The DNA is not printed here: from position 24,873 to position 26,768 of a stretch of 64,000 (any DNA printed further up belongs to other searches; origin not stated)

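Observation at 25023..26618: GT26 (WecB/TagA/CpsF) glycosyltransferase fused to two STAS-like domains, next to the free STAS gene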

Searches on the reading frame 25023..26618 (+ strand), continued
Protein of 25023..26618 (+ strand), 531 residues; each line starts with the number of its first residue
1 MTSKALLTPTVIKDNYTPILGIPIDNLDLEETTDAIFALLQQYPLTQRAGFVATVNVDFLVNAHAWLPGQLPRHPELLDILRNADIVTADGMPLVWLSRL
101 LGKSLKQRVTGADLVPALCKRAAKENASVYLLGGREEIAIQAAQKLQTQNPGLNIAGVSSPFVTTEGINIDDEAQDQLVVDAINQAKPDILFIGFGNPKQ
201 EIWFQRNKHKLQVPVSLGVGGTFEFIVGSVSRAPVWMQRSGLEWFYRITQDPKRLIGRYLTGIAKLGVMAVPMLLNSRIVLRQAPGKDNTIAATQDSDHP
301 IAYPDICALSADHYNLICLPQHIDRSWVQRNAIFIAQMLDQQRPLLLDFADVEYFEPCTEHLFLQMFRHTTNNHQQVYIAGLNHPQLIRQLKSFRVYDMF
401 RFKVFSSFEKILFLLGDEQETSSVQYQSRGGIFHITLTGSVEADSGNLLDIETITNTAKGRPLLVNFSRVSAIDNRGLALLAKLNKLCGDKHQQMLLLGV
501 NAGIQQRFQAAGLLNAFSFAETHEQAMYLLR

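Call 25: find_encoding_contigs(protein=P0014, flank=10000, max_places=2)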
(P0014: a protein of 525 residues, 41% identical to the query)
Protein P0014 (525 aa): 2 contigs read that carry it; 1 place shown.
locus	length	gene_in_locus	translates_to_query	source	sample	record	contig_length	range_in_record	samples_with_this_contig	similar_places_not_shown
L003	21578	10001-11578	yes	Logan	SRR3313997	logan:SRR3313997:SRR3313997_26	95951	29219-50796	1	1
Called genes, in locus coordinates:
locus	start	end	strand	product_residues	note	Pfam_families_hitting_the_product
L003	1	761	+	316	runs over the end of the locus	PF02558:ApbA, PF08546:ApbA_C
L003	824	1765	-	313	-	PF13189:Cytidylate_kin2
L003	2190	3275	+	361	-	PF00160:Pro_isomerase, PF00254:FKBP_C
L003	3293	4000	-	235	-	PF00912:Transgly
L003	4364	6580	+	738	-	PF02743:dCache_1, PF21623:HK_sensor_dom_bact, PF00512:HisKA, PF02518:HATPase_c, PF00072:Response_reg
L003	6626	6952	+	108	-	PF01627:Hpt (weak)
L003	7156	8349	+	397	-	PF00072:Response_reg, PF07228:SpoIIE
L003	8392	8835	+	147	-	PF13581:HATPase_c_2, PF02518:HATPase_c (weak)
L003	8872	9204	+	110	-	PF01740:STAS, PF13466:STAS_2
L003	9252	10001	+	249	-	PF02397:Bac_transf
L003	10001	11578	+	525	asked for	PF03808:Glyco_tran_WecG, PF01740:STAS, PF13466:STAS_2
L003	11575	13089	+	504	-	PF00483:NTP_transferase, PF25084:LbH_EIF2B, PF25087:GMPPB_C, PF24894:Hexapep_GlmU (faint), PF02397:Bac_transf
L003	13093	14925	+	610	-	PF01943:Polysacc_synt (weak)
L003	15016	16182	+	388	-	PF00535:Glycos_transf_2, PF10111:Glyco_tranf_2_2 (faint), PF13641:Glyco_tranf_2_3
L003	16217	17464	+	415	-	PF20706:GT4-conflict, PF00534:Glycos_transf_1, PF13692:Glyco_trans_1_4, PF13524:Glyco_trans_1_2 (weak)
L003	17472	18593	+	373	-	PF01757:Acyl_transf_3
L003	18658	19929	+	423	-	PF00535:Glycos_transf_2, PF13641:Glyco_tranf_2_3, PF13632:Glyco_trans_2_3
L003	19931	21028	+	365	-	PF02563:Poly_export, PF10531:SLBB, PF22461:SLBB_2, PF10531:SLBB, PF22461:SLBB_2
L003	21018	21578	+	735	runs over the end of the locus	PF13614:AAA_31 (weak)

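Call 26: find_encoding_contigs(protein=P0076, flank=10000, max_places=1)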
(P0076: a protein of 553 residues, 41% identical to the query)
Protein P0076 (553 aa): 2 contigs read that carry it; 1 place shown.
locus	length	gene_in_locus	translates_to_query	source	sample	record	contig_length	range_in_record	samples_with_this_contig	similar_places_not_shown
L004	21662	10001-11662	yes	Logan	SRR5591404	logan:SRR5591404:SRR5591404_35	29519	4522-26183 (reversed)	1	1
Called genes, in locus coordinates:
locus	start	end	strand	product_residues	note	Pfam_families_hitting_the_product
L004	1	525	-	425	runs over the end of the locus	PF04932:Wzy_C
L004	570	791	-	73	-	-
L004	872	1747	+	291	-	PF20102:DUF6492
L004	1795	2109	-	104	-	PF21716:dnstrm_HI1420, PF01381:HTH_3 (weak)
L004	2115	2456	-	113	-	-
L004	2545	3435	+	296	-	-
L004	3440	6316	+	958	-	PF02563:Poly_export, PF22461:SLBB_2 (weak), PF10531:SLBB, PF22461:SLBB_2 (weak)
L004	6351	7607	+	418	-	PF02706:Wzz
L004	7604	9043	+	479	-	-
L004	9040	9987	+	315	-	PF00685:Sulfotransfer_1, PF13469:Sulfotransfer_3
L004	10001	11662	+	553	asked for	PF03808:Glyco_tran_WecG, PF01740:STAS, PF13466:STAS_2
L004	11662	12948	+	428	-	PF00072:Response_reg, PF07228:SpoIIE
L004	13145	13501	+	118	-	PF01740:STAS, PF13466:STAS_2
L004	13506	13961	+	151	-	PF13581:HATPase_c_2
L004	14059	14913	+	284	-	PF12974:Phosphonate-bd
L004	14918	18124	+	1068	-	PF00672:HAMP, PF00989:PAS, PF08448:PAS_4, PF13426:PAS_9, PF00989:PAS, PF08447:PAS_3, PF08448:PAS_4, PF13426:PAS_9, +6 more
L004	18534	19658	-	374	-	PF00989:PAS, PF13188:PAS_8 (weak), PF08448:PAS_4, PF02517:Rce1-like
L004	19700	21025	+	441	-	PF25919:BSH_CusB (faint), PF25917:BSH_RND (weak), PF25876:HH_MFP_RND (faint)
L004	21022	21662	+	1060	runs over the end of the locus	PF00873:ACR_tran, PF02355:SecD_SecF_C (weak)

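Call 27: find_encoding_contigs(protein=P0035, flank=10000, max_places=1)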
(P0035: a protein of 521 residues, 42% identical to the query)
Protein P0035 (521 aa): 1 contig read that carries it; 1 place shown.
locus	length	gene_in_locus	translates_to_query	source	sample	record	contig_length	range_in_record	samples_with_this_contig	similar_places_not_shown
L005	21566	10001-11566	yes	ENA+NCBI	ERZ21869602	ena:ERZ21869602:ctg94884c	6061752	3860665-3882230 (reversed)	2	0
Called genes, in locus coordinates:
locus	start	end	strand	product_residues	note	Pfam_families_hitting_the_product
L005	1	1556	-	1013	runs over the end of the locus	PF00989:PAS (weak), PF13188:PAS_8, PF13426:PAS_9, PF00512:HisKA, PF02518:HATPase_c, PF00072:Response_reg, PF01627:Hpt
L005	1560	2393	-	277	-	PF00497:SBP_bac_3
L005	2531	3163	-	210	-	PF12654:DUF3786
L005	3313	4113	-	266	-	PF03372:Exo_endo_phos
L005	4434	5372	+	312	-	PF00685:Sulfotransfer_1, PF13469:Sulfotransfer_3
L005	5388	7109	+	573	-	PF14306:PUA_2, PF01747:ATP-sulfurylase, PF01583:APS_kinase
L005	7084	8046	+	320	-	-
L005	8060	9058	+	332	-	PF00535:Glycos_transf_2, PF13641:Glyco_tranf_2_3, PF13632:Glyco_trans_2_3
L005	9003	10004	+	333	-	PF00685:Sulfotransfer_1, PF13469:Sulfotransfer_3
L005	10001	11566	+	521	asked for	PF03808:Glyco_tran_WecG, PF01740:STAS, PF13466:STAS_2 (weak), PF01740:STAS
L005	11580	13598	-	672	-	PF00989:PAS (weak), PF13426:PAS_9 (weak), PF00512:HisKA, PF02518:HATPase_c, PF00072:Response_reg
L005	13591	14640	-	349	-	PF13581:HATPase_c_2, PF07228:SpoIIE (weak)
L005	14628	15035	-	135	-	PF13581:HATPase_c_2, PF02518:HATPase_c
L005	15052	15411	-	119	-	PF01740:STAS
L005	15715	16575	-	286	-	PF01740:STAS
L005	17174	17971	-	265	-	PF04016:DUF364 (weak)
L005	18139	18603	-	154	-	PF08821:CGGC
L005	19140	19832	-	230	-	-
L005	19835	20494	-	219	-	PF02254:TrkA_N, PF02080:TrkA_C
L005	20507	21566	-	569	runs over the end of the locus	PF02386:TrkH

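Call 28: find_encoding_contigs(protein=P0105, flank=10000, max_places=1)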
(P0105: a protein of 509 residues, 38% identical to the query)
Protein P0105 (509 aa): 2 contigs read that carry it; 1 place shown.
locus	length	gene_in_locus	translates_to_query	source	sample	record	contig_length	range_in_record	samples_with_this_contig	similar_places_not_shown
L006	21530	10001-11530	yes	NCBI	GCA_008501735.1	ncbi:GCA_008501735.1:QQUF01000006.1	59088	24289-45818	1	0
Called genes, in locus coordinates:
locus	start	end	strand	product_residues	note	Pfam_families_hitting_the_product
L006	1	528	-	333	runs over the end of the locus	PF08496:Peptidase_S49_N, PF25145:NfeD1b_N (faint), PF01343:Peptidase_S49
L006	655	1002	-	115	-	-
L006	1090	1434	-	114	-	PF01740:STAS, PF13466:STAS_2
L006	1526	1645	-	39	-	-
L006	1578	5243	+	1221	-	PF02574:S-methyl_trans, PF00809:Pterin_bind, PF02607:B12-binding_2, PF02310:B12-binding, PF02965:Met_synt_B12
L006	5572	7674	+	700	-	PF13448:DUF4114, PF16130:DUF4842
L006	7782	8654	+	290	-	PF00483:NTP_transferase, PF12804:NTP_transf_3 (weak)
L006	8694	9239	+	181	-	PF00908:dTDP_sugar_isom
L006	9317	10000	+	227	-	PF02397:Bac_transf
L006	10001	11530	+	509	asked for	PF03808:Glyco_tran_WecG, PF01740:STAS, PF13466:STAS_2 (weak), PF01740:STAS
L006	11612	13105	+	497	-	PF00483:NTP_transferase, PF00132:Hexapep (faint), PF25084:LbH_EIF2B, PF24894:Hexapep_GlmU (weak), PF25087:GMPPB_C, PF02397:Bac_transf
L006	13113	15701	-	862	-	-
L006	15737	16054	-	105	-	-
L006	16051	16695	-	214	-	PF00448:SRP54 (weak), PF01656:CbiA, PF09140:MipZ (faint), PF13614:AAA_31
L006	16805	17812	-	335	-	PF00535:Glycos_transf_2, PF10111:Glyco_tranf_2_2 (faint), PF13641:Glyco_tranf_2_3, PF13632:Glyco_trans_2_3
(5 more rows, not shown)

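Call 29: find_encoding_contigs(protein=P0057, flank=10000, max_places=1)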
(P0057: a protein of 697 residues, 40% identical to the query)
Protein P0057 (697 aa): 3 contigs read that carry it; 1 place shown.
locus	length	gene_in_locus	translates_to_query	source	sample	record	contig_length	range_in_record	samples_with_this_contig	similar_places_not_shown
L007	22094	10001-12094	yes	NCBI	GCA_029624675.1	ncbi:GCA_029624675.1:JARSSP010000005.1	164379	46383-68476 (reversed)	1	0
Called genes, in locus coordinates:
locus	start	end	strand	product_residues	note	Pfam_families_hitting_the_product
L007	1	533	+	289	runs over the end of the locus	PF20102:DUF6492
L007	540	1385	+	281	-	-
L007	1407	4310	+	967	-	PF02563:Poly_export, PF22461:SLBB_2 (weak), PF10531:SLBB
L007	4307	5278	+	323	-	PF02706:Wzz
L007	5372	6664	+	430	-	PF01943:Polysacc_synt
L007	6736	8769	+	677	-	PF08269:dCache_2, PF17201:Cache_3-Cache_2 (faint), PF17200:sCache_2 (weak), PF00672:HAMP (weak), PF07228:SpoIIE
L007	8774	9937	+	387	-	PF04392:ABC_sub_bind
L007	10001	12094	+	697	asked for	PF03808:Glyco_tran_WecG, PF01740:STAS, PF13466:STAS_2, PF00293:NUDIX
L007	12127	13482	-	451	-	PF02878:PGM_PMM_I, PF02879:PGM_PMM_II, PF02880:PGM_PMM_III, PF00408:PGM_PMM_IV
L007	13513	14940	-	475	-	PF00483:NTP_transferase, PF12804:NTP_transf_3 (weak), PF22640:ManC_GMP_beta-helix, PF01050:MannoseP_isomer, PF07883:Cupin_2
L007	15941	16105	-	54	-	PF13384:HTH_23 (faint), PF13518:HTH_28 (weak)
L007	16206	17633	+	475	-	PF20042:DUF6444, PF03050:DDE_Tnp_IS66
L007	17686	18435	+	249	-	PF02397:Bac_transf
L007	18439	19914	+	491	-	PF00483:NTP_transferase, PF25087:GMPPB_C (faint), PF02397:Bac_transf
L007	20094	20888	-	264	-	PF01209:Ubie_methyltran, PF05175:MTS (faint), PF08241:Methyltransf_11, PF08242:Methyltransf_12, PF13649:Methyltransf_25, PF13847:Methyltransf_31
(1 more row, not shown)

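Call 41: find_related_loci(query=A3, collection=genome_contigs, flank=10000)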
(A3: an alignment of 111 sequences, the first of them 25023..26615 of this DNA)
Query A3 (531 aa) in genome_contigs; peptide patterns used: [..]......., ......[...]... (x = any residue, [..] = any of these).
600 stretches matched a pattern (row limit reached: there are more); 580 encode a relative of the query (tblastn E <= 1e-3); the best 80 are kept; 80 distinct loci.
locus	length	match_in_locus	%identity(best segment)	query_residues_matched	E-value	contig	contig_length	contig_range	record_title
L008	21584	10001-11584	75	7-531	0e+0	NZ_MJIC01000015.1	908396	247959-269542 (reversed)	Alteromonas lipolytica strain JW12 Alteromonas_lipolytica_JW12_S3, whole genome shotgun sequence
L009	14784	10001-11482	45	19-508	2e-140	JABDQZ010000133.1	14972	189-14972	MAG: Gammaproteobacteria bacterium isolate Site_C16 k127_862347, whole genome shotgun sequence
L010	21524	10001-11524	39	12-526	2e-113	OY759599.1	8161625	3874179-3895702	MAG: Desulfatiglandales bacterium isolate ef928343-fb2c-4ac1-bd77-a4af7a033044 genome assembly, chromosome: 1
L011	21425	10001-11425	41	10-487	5e-113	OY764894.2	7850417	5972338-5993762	MAG: uncultured Desulfobacterium sp. isolate 35125921-b51f-40db-957b-bccbeeb29ead genome assembly, chromosome: 1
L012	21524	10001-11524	40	17-530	1e-112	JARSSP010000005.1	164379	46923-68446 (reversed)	MAG: Candidatus Contendobacter sp. isolate SCELSE-3-Con NODE_124_length_164379_cov_128.672251, whole genome shotgun sequ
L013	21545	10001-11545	40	14-530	3e-112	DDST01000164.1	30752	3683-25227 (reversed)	MAG TPA_asm: Proteobacteria bacterium UBA2383 UBA2383_contig_16593, whole genome shotgun sequence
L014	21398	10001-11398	41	19-487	5e-112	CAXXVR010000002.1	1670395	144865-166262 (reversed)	MAG: uncultured Desulfobacterium sp. isolate c12101c2-3ca8-4cd2-975f-f16a8d793812 genome assembly, contig: contig_2, who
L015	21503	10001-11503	39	14-520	7e-112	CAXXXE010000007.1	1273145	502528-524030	MAG: Desulfatiglandales bacterium isolate d5234fa8-f814-4557-af24-a28d4dae9633 genome assembly, contig: contig_7, whole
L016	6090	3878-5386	40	19-526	1e-111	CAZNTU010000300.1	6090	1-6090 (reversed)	MAG TPA_asm: uncultured Desulfobacteraceae bacterium isolate binchicken_co168_329 genome assembly, contig: NODE_19420_le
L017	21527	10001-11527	38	12-526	6e-111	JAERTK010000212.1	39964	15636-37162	MAG: Desulfobacteraceae bacterium isolate BH30 c_000000005553, whole genome shotgun sequence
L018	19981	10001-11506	38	19-526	2e-110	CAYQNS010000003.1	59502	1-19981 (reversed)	MAG TPA_asm: uncultured Desulfobacteraceae bacterium isolate binchicken_co181_224 genome assembly, contig: NODE_521_leng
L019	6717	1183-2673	39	19-520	7e-110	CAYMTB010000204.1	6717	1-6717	MAG TPA_asm: uncultured Syntrophorhabdaceae bacterium isolate SRP142039_co1_93 genome assembly, contig: NODE_12212_lengt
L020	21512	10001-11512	39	9-518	6e-109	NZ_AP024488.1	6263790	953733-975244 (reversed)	Desulfoluna limicola strain ASN36 chromosome, complete genome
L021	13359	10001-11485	39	19-517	6e-109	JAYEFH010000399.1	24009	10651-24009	MAG: Thermodesulfobacteriota bacterium isolate MAG278 MAG278_399, whole genome shotgun sequence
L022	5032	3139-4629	40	6-509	1e-108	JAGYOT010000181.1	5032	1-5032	MAG: Desulfobacterales bacterium isolate M55B175 181, whole genome shotgun sequence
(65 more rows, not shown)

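Call 44: predict_structure(alignment_id=A3)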
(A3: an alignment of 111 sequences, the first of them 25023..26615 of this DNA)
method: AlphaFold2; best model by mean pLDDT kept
length: 531 residues; sequences in the alignment: 111
mean_pLDDT: 84.8   pTM: 0.72
mean pLDDT of the five models: 84.8, 84.4, 83.8, 83.7, 83.0
residues with pLDDT >= 90: 241; 70-90: 224; 50-70: 35; < 50: 31
segments of 3 or more residues with pLDDT < 50: 1-13, 286-302
pLDDT, mean of each block of 10 residues (from residue 1): 37 71 93 96 89 93 85 89 93 92 89 97 98 95 98 97 71 87 97 89 91 95 92 90 88 89 92 83 55 43 55 83 84 83 89 82 82 85 88 86 84 67 73 86 69 84 91 89 92 92 93 93 87 82
secondary structure, 60 per line:
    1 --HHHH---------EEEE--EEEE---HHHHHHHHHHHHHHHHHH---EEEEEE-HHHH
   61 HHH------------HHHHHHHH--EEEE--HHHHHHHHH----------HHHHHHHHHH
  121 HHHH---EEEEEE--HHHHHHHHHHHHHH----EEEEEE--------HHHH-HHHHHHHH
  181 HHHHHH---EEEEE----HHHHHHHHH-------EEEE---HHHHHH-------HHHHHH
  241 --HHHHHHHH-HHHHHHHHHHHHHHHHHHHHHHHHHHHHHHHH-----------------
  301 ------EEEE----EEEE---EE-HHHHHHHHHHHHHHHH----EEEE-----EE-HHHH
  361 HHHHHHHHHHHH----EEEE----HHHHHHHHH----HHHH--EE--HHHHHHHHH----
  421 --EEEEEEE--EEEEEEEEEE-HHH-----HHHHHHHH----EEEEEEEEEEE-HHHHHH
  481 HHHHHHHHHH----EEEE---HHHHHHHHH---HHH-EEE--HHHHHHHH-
elements in order: H3-6 E16-19 E22-25 H29-46 E50-55 H57-63 H76-83 E86-89 H92-100 H111-124 E128-133 H136-149 E154-159 H168-171 H173-186 E190-194 H199-207 E215-218 H222-227 H235-240 H243-250 H252-283 E307-310 E315-318 H325-340 E345-348 H357-372 E377-380 H385-393 H398-401 H408-416 E423-429 E432-441 H451-458 E463-473 H475-490 E495-498 H502-510 E518-520 H523-530

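Call 48: fold_search(model_id=the predicted structure, library=pdb)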
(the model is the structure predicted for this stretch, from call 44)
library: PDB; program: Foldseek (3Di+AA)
matches with E <= 10: 1072; with E <= 0.001: 40
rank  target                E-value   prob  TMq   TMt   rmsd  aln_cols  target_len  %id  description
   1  7mpk_B                5.5e-17  1.00  0.36  0.93   1.9       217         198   32  Crystal structure of TagA with UDP-GlcNAc (released 2021-12-29)
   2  7mpk_A                1.3e-16  1.00  0.35  0.91   1.7       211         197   32  Crystal structure of TagA with UDP-GlcNAc (released 2021-12-29)
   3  7mpk_C                1.4e-16  1.00  0.35  0.91   1.6       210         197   32  Crystal structure of TagA with UDP-GlcNAc (released 2021-12-29)
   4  7n41_A                1.8e-16  1.00  0.35  0.93   1.9       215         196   32  Crystal structure of TagA with UDP-ManNAc (released 2021-12-29)
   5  5wb4_A                2.8e-16  1.00  0.35  0.93   1.6       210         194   32  Crystal structure of the TarA wall teichoic acid glycosyltransferase (released 2019-01-16)
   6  5wb4_B                3.6e-16  1.00  0.34  0.91   1.7       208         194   32  Crystal structure of the TarA wall teichoic acid glycosyltransferase (released 2019-01-16)
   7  5wb4_F                9.4e-16  1.00  0.35  0.91   1.6       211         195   32  Crystal structure of the TarA wall teichoic acid glycosyltransferase (released 2019-01-16)
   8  5wfg_E                1.1e-15  1.00  0.35  0.94   1.7       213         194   31  Crystal structure of the TarA wall teichoic acid glycosyltransferase bound to UDP (released 2019-01-16)
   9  5wb4_C                1.4e-15  1.00  0.34  0.91   1.7       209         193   32  Crystal structure of the TarA wall teichoic acid glycosyltransferase (released 2019-01-16)
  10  5wb4_E                2.0e-15  1.00  0.34  0.91   1.9       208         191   31  Crystal structure of the TarA wall teichoic acid glycosyltransferase (released 2019-01-16)
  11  5wfg_B                2.1e-15  1.00  0.35  0.93   1.8       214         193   31  Crystal structure of the TarA wall teichoic acid glycosyltransferase bound to UDP (released 2019-01-16)
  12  5wfg_A                2.8e-15  1.00  0.34  0.92   1.7       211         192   32  Crystal structure of the TarA wall teichoic acid glycosyltransferase bound to UDP (released 2019-01-16)
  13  5wfg_F                1.3e-14  1.00  0.34  0.90   2.1       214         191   30  Crystal structure of the TarA wall teichoic acid glycosyltransferase bound to UDP (released 2019-01-16)
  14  5wfg_C                3.5e-14  1.00  0.34  0.92   1.8       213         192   31  Crystal structure of the TarA wall teichoic acid glycosyltransferase bound to UDP (released 2019-01-16)
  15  4hyl_A                1.8e-07  1.00  0.18  0.80   3.1       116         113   21  The crystal structure of an anti-sigma-factor antagonist from Haliangium ochraceum DSM 14365 (released 2012-11-28)
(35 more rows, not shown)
